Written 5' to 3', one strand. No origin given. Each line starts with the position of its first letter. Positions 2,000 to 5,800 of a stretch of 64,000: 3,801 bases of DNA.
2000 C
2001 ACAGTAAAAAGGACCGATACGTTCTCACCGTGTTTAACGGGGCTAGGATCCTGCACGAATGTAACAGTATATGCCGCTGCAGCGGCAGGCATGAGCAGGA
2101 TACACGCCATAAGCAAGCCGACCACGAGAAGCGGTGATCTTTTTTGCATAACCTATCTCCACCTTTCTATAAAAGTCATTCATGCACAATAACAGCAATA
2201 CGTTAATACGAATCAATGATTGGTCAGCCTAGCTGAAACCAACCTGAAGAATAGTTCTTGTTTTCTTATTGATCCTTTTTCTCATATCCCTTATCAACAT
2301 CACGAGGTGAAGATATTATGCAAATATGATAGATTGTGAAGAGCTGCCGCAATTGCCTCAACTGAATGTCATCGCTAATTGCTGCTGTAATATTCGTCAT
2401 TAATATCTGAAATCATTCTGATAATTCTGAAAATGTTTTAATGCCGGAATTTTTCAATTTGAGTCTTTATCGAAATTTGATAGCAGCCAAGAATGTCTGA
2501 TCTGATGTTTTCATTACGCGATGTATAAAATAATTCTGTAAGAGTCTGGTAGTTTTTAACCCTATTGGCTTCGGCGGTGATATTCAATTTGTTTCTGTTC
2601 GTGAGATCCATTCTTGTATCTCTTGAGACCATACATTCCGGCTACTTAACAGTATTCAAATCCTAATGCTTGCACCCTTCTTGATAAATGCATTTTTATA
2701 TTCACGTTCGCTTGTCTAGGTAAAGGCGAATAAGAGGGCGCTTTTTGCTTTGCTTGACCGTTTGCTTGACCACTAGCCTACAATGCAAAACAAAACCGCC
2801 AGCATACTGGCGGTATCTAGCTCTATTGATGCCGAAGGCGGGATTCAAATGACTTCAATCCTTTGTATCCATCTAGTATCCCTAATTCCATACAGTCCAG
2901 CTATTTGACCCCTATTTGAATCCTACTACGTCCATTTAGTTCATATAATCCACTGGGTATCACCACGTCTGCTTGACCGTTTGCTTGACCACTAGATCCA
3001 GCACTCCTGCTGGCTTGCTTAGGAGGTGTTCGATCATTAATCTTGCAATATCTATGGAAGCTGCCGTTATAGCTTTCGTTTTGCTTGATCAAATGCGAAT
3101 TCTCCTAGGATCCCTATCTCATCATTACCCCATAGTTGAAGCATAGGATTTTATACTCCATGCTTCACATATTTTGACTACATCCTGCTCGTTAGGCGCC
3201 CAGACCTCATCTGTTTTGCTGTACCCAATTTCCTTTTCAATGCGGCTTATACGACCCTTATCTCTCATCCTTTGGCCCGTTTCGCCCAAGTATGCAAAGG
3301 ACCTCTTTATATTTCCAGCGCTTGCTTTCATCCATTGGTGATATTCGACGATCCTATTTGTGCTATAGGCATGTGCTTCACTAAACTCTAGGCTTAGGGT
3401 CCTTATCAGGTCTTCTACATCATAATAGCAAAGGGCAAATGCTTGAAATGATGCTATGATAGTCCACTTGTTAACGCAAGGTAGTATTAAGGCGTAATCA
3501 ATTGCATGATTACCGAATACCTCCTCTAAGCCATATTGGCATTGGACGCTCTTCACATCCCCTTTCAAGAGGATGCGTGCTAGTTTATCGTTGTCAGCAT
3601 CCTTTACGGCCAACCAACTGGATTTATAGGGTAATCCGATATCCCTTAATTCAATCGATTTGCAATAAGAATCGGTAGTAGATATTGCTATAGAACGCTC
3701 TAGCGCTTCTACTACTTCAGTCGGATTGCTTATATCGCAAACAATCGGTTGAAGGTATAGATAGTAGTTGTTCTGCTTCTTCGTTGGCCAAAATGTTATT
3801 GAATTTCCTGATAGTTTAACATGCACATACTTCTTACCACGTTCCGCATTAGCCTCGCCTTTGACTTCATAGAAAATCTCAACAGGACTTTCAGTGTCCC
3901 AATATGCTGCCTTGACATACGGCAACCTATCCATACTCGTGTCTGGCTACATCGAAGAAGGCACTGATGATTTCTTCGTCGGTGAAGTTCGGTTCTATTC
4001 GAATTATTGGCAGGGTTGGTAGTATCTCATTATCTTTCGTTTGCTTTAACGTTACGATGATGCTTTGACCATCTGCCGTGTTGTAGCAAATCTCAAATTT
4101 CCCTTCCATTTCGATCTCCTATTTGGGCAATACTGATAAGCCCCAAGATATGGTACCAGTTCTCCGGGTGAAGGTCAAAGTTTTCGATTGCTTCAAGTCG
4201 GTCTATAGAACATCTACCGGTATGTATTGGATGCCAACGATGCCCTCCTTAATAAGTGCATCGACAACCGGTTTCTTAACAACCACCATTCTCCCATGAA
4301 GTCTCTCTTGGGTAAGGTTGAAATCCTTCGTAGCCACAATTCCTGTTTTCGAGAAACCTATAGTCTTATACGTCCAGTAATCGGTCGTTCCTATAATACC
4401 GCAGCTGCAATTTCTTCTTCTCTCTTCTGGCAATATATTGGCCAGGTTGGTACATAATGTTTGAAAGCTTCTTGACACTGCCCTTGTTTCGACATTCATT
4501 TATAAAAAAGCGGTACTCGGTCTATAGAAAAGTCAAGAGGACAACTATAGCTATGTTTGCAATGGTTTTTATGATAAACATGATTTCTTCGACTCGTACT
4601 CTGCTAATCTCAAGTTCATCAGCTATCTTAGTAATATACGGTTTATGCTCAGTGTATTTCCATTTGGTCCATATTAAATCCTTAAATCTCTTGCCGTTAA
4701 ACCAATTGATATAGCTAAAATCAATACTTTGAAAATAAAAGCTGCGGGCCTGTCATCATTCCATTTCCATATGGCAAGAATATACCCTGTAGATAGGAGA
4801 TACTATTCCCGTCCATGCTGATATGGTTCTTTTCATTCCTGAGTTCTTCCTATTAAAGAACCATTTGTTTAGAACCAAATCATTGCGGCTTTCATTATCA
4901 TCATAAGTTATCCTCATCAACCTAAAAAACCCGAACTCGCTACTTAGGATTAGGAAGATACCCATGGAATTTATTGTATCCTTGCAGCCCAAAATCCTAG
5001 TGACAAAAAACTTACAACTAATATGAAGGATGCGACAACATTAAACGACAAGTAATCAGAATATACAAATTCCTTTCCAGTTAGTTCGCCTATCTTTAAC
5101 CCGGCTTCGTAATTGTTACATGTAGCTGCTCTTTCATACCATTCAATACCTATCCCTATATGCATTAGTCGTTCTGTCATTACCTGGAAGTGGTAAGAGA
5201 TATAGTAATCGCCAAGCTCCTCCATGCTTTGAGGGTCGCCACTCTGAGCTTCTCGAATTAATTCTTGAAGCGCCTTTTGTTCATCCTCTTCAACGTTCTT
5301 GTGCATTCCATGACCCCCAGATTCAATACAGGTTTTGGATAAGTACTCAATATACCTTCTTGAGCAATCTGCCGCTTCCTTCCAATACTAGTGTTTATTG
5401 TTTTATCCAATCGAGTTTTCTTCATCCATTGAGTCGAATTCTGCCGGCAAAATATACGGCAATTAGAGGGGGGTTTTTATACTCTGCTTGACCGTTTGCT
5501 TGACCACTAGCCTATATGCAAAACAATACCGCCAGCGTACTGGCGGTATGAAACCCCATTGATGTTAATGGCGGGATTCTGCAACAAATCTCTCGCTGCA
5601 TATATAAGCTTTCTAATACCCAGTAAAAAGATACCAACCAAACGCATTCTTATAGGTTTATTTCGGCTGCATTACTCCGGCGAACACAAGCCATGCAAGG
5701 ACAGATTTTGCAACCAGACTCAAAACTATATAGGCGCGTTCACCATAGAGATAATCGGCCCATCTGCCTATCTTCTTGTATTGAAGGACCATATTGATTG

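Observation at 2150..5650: Low-GC island bounded by ~95 bp direct repeats, encoding only uncharacterised proteins; best candidate for a novel accessory system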

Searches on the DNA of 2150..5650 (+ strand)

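Call 82: search_dna_similar(query=window:2150-5650:+, collection=plasmids, mode=distant, max_rows=10)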
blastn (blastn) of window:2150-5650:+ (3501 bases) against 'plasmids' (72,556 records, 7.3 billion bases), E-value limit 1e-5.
No match.

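Call 83: search_dna_similar(query=window:2150-5650:+, collection=phages, mode=distant, max_rows=10)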
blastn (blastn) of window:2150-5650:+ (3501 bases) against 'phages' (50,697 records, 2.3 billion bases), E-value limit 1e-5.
No match.

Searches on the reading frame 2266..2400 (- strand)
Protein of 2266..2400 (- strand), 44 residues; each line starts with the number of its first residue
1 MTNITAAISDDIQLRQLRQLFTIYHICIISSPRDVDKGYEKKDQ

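Call 12: search_protein_families(library=pfam, max_evalue=1, proteins=[window:2266-2400:-])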
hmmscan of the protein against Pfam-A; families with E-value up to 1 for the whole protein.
window:2266-2400:- (44 aa): 0 families

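Call 13: search_protein_families(library=phrogs, max_evalue=1, proteins=[window:2266-2400:-])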
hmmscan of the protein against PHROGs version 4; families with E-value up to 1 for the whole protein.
window:2266-2400:- (44 aa): 1 family
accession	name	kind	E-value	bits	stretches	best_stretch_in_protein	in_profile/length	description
phrog_9613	-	unknown function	0.27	12.3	1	2-34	15-47/82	-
